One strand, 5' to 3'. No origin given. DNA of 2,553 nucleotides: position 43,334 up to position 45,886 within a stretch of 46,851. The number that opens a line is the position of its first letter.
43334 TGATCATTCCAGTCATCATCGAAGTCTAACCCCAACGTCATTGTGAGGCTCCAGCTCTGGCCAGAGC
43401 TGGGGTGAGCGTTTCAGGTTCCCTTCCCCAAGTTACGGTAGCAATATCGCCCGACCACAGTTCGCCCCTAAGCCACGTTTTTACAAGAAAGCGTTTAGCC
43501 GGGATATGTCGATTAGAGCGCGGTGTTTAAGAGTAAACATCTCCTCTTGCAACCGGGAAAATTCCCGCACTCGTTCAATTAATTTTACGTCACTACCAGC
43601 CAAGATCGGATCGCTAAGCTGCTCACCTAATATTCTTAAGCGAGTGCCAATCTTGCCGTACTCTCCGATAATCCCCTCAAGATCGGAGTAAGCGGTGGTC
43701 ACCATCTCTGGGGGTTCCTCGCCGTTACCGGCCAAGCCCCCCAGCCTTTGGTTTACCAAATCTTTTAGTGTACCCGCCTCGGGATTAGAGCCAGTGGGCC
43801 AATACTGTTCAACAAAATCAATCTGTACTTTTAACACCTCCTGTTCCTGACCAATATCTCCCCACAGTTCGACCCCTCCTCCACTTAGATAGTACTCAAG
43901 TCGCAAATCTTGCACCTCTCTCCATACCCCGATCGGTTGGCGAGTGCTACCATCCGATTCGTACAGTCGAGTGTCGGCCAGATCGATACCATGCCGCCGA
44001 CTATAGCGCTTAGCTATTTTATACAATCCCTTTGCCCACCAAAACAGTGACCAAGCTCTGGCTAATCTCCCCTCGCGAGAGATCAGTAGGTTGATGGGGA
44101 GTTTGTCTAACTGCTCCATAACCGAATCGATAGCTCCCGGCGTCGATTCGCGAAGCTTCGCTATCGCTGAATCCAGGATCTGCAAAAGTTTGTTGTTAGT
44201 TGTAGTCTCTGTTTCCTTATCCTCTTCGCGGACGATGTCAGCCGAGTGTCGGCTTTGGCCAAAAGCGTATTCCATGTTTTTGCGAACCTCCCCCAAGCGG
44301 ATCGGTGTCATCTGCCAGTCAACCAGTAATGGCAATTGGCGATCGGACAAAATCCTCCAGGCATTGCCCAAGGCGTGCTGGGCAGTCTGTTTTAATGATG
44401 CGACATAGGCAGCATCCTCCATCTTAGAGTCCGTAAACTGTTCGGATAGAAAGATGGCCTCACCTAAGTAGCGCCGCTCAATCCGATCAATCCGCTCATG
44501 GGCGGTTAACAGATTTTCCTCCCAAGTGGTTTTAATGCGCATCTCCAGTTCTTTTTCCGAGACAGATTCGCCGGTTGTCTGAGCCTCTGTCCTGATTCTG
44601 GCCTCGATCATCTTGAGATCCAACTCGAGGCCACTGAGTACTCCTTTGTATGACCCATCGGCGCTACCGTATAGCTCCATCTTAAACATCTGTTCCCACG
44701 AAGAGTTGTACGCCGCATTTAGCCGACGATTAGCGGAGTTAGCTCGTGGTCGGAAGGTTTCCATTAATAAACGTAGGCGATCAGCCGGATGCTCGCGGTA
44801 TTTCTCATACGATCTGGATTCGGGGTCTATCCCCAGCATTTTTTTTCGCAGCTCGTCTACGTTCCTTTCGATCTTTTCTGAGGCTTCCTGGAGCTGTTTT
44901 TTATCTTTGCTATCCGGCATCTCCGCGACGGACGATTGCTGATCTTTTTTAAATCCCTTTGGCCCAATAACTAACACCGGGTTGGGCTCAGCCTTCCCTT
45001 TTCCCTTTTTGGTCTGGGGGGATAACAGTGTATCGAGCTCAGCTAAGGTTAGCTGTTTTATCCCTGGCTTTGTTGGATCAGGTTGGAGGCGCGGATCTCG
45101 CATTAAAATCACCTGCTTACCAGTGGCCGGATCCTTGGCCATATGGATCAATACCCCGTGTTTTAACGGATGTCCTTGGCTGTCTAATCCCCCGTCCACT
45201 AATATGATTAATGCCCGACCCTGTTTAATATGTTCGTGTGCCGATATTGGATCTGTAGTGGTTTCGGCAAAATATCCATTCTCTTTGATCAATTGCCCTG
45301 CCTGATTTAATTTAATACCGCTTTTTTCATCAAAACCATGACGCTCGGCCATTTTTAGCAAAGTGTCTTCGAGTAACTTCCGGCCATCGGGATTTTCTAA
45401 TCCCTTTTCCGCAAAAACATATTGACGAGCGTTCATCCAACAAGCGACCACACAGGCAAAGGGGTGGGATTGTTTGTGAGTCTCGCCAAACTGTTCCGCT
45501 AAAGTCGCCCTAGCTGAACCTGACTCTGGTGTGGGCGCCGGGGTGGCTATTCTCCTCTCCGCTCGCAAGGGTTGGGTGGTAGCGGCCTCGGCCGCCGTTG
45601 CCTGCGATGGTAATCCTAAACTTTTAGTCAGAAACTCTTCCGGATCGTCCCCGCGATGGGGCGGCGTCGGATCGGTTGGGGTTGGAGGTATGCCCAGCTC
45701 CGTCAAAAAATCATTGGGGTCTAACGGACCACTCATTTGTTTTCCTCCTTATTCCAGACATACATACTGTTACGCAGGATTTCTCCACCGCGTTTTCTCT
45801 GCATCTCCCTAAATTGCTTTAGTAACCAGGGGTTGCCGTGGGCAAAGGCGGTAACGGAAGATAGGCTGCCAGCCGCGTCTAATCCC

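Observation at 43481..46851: Translationally coupled two-gene module: unknown protein plus a 751-aa protein with a papain/C39-like Cys-His-Asp signature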

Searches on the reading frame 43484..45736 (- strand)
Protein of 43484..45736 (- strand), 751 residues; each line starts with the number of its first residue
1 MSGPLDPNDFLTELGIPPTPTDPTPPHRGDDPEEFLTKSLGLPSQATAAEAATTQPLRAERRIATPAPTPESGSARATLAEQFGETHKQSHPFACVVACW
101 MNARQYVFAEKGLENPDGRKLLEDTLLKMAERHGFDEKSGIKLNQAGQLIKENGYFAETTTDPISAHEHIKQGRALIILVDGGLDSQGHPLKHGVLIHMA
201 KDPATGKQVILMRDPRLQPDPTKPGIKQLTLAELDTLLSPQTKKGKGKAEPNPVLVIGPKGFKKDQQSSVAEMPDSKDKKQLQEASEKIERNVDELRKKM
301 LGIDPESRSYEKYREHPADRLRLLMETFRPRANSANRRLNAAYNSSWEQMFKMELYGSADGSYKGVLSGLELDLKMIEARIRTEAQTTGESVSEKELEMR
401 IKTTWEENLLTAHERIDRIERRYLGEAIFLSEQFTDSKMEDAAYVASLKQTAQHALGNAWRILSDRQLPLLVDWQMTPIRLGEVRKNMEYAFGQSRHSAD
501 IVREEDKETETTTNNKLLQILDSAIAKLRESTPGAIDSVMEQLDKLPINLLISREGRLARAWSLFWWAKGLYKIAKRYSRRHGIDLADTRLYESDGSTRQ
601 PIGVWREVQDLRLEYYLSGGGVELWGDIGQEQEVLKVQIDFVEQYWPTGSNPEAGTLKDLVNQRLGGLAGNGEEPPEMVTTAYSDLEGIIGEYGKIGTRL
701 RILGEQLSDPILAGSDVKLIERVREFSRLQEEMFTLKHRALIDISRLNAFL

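Call 3: search_protein_families(library=pfam, proteins=[window:43484-45736:-], max_evalue=1)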
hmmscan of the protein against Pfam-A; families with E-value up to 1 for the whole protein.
window:43484-45736:- (751 aa): 1 family
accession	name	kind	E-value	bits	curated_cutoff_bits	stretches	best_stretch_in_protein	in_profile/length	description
PF05761.20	5_nucleotid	-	0.11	11.8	28.5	1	276-354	345-415/460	5' nucleotidase family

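Call 4: search_protein_families(library=phrogs, proteins=[window:43484-45736:-], max_evalue=1)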
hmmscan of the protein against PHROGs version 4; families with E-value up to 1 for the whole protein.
window:43484-45736:- (751 aa): 2 families
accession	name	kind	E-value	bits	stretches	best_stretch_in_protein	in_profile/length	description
phrog_2468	-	head and packaging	0.6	10.5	1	277-419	6-155/303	head morphogenesis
phrog_5818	-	unknown function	0.62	11.5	0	279-315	4-40/98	-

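Call 5: search_protein_families(library=ncbifam, proteins=[window:43484-45736:-], max_evalue=1)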
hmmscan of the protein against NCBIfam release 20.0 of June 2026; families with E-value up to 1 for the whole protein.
window:43484-45736:- (751 aa): 1 family
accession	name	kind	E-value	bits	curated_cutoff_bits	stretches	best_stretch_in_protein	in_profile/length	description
NF008070.2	PRK10807.1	equivalog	0.016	13.9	525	1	268-341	453-525/542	intermembrane transport protein PqiB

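Call 6: search_protein_families(library=padloc, proteins=[window:43484-45736:-], max_evalue=1)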
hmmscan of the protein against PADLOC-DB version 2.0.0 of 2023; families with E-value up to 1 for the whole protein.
window:43484-45736:- (751 aa): 0 families

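Call 8: find_homologous_proteins(query=window:43484-45736:-)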
Query window:43484-45736:- (751 aa): 1 proteins with E <= 0.001 among 8000 candidates.
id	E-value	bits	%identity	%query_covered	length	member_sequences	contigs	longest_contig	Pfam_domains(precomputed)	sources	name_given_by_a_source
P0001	0.0e+0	1695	100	100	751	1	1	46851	-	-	-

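Call 30: search_protein_representatives(protein=window:43484-45736:-)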
Query: 751 residues. Proteins with E-value up to 0.001 (for the whole library): 5; up to 1e-10: 4; up to 1e-30: 3. The best 5 are listed.
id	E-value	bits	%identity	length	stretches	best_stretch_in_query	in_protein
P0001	0.0e+00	1695.1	100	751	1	1-751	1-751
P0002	8.3e-161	553.1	43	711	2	2-500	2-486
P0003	2.9e-46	174.4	38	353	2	548-751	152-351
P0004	5.9e-11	57.7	32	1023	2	82-270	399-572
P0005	8.8e-07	43.9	28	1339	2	81-445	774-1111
